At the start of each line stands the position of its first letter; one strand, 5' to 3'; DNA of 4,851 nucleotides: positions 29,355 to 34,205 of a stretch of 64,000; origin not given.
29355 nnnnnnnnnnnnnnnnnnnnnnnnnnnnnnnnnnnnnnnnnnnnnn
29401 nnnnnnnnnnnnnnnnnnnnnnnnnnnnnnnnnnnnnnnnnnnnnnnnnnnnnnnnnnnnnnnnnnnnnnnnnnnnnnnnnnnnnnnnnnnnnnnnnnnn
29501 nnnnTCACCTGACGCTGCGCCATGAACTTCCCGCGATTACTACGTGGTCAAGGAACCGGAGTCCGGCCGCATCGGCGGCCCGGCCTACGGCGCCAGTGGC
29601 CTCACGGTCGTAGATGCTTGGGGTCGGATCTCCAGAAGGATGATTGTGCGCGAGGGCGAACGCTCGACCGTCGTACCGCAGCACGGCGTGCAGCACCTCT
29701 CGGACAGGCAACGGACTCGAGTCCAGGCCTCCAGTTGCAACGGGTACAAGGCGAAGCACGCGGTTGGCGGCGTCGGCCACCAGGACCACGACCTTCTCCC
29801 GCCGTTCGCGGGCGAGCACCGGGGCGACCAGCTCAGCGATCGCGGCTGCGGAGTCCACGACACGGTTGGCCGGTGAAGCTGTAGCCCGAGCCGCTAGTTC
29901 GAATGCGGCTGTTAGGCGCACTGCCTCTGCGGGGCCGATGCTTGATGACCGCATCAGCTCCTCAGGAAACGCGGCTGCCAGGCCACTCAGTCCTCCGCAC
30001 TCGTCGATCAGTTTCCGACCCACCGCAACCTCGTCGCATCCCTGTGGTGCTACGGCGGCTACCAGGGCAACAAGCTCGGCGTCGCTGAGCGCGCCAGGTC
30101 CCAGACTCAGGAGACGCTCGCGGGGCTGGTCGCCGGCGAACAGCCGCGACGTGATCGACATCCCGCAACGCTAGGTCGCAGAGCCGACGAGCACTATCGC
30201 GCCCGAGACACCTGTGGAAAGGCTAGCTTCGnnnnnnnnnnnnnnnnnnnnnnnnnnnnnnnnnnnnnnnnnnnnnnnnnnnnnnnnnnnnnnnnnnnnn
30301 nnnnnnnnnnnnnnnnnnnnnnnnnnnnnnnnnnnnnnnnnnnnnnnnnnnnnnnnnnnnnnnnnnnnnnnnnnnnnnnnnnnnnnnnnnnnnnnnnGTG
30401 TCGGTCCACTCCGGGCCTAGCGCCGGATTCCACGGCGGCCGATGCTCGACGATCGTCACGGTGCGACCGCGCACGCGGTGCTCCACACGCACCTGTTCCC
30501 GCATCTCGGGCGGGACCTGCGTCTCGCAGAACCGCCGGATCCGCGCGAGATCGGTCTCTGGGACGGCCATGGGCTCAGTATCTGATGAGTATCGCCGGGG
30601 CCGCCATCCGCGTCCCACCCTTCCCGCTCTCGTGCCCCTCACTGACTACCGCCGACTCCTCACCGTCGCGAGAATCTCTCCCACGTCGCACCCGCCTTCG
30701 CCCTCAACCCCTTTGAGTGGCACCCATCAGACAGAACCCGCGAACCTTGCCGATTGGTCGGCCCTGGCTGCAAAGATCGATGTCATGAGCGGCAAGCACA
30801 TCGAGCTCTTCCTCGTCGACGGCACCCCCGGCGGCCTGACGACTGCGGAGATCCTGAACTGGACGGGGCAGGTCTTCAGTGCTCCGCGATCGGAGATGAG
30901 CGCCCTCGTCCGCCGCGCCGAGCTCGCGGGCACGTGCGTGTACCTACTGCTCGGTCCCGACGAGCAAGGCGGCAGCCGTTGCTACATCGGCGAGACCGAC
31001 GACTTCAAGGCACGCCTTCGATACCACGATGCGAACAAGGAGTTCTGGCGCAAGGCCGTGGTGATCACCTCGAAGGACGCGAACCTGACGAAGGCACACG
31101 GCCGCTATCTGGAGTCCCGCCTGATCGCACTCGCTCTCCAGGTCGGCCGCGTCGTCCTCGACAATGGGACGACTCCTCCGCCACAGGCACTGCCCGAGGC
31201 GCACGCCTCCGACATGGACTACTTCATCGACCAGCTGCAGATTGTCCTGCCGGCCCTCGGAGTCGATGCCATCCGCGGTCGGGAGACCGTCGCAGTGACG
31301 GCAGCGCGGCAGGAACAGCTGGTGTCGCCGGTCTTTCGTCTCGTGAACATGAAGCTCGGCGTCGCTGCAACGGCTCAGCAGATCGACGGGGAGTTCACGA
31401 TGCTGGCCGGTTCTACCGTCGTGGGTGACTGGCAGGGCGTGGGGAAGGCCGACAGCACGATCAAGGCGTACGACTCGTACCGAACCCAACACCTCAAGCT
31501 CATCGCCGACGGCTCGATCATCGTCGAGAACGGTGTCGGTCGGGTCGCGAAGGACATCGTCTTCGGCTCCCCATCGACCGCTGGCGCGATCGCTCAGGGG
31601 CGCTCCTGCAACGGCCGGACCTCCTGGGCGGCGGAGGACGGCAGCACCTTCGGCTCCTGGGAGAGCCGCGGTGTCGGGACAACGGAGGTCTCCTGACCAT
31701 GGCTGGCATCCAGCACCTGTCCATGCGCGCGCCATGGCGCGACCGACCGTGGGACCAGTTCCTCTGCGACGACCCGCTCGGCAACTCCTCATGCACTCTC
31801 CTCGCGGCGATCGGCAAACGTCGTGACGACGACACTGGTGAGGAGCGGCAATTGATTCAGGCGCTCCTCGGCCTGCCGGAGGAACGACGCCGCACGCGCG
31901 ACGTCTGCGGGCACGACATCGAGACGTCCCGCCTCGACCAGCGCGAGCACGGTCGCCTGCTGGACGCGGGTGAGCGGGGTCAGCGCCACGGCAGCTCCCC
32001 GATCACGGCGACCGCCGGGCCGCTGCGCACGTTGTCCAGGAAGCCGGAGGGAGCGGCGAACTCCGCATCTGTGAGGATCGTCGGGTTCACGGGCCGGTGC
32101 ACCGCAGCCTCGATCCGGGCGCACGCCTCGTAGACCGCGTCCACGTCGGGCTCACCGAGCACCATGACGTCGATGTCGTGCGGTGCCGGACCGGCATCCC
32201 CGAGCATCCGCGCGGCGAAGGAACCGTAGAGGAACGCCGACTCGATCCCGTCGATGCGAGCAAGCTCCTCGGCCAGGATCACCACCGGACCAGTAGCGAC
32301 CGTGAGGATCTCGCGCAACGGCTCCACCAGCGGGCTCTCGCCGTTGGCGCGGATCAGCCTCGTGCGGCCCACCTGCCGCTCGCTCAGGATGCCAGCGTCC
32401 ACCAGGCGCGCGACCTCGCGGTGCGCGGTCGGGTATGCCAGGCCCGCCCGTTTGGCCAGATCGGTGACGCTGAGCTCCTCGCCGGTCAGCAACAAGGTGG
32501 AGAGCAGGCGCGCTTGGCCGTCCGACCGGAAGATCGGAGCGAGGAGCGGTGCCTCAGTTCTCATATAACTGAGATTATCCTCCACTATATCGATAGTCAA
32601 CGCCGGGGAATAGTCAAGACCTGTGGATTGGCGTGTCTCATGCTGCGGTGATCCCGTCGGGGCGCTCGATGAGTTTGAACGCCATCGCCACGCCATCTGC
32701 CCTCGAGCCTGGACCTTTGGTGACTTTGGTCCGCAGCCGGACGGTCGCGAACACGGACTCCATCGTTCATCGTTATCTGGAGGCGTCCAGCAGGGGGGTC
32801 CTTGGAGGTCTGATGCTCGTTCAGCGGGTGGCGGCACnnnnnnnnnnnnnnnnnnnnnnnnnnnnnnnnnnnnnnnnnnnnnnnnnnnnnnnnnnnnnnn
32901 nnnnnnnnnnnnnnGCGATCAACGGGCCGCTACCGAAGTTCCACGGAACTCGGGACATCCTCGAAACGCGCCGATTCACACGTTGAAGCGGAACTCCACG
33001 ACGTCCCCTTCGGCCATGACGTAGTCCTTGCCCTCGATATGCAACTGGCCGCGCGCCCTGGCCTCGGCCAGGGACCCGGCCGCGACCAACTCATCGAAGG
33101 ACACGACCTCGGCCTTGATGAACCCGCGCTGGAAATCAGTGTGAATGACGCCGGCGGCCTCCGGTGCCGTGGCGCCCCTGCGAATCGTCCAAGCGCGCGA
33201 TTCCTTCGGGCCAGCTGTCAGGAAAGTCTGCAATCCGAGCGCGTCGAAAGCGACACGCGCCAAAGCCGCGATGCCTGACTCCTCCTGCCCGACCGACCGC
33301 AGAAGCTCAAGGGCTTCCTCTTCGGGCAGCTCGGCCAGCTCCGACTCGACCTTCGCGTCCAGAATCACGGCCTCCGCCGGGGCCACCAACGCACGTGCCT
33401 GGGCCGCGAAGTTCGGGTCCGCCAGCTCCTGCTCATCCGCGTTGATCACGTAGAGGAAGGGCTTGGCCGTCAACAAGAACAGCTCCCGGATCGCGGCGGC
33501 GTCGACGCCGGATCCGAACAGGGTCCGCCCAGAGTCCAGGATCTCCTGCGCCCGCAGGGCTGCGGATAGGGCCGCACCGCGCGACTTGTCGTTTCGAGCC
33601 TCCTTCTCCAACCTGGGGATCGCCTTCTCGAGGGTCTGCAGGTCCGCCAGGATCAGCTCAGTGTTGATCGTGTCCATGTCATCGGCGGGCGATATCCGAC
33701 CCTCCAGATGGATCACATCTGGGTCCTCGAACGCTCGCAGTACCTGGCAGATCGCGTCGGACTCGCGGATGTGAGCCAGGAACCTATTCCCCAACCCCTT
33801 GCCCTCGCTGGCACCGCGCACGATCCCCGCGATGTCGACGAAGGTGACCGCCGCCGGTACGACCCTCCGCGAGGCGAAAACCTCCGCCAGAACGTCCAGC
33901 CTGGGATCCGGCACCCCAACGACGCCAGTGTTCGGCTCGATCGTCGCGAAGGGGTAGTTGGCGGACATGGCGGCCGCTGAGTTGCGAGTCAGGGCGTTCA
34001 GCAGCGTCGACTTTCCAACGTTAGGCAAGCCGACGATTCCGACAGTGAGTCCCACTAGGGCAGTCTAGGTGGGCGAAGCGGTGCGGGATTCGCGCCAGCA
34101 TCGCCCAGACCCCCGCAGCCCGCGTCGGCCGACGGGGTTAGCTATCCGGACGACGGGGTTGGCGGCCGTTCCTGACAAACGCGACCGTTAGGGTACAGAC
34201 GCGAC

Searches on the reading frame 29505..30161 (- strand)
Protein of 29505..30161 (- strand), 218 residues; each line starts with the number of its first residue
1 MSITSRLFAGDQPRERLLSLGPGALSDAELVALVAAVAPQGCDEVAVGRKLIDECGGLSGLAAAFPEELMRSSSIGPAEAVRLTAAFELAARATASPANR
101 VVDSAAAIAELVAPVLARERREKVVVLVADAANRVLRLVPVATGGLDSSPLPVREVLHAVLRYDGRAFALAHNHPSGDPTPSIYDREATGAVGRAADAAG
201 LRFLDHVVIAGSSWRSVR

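Call 38: search_protein_families(library=pfam, proteins=[window:29505-30161:-], max_evalue=0.001)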
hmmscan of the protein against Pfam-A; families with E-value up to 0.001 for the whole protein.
window:29505-30161:- (218 aa): 2 families
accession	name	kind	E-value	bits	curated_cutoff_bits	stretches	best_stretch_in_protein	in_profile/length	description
PF04002.20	RadC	-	5.8e-27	94.5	22.1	1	103-216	2-115/121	RadC-like JAB domain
PF20582.4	UPF0758_N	-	1.3e-13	51.2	27.1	1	10-81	7-77/77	UPF0758 N-terminal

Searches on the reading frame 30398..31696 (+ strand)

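Call 38: search_protein_families(library=pfam, proteins=[window:30398-31696:+], max_evalue=0.001)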
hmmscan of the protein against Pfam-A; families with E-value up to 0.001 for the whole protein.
window:30398-31696:+ (432 aa): 1 family
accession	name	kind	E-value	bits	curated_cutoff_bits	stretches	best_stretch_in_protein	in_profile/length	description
PF14267.11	DUF4357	-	3.5e-13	49.7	38.4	1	367-417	3-53/54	Domain of unknown function (DUF4357)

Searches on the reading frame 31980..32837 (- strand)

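Call 38: search_protein_families(library=pfam, proteins=[window:31980-32837:-], max_evalue=0.001)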
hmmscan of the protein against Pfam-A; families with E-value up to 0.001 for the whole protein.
window:31980-32837:- (285 aa): 4 families
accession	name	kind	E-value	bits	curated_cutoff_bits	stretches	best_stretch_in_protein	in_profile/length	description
PF09339.16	HTH_IclR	-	3.5e-06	27.1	22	1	110-152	7-49/52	IclR helix-turn-helix domain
PF12802.13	MarR_2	-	4.9e-06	27.1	27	1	107-153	6-52/61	MarR family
PF01909.29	NTP_transf_2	-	0.00015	22.6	21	1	188-250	4-67/93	Nucleotidyltransferase domain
PF12840.13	HTH_20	-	0.00045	20.6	27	1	109-152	7-49/51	Helix-turn-helix domain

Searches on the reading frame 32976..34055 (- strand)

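Call 38: search_protein_families(library=pfam, proteins=[window:32976-34055:-], max_evalue=0.001)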
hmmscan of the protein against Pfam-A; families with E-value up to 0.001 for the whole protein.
window:32976-34055:- (359 aa): 3 families
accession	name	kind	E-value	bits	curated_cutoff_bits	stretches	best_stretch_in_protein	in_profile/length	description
PF06071.19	YchF-GTPase_C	-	4.6e-36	123.3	27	1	275-358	1-84/84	Protein of unknown function (DUF933)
PF01926.29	MMR_HSR1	-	1.7e-21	76.9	21.9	1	4-112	1-86/113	50S ribosome-binding GTPase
PF02421.24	FeoB_N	-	1.6e-06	28.1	27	1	4-48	2-44/156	Ferrous iron transport protein B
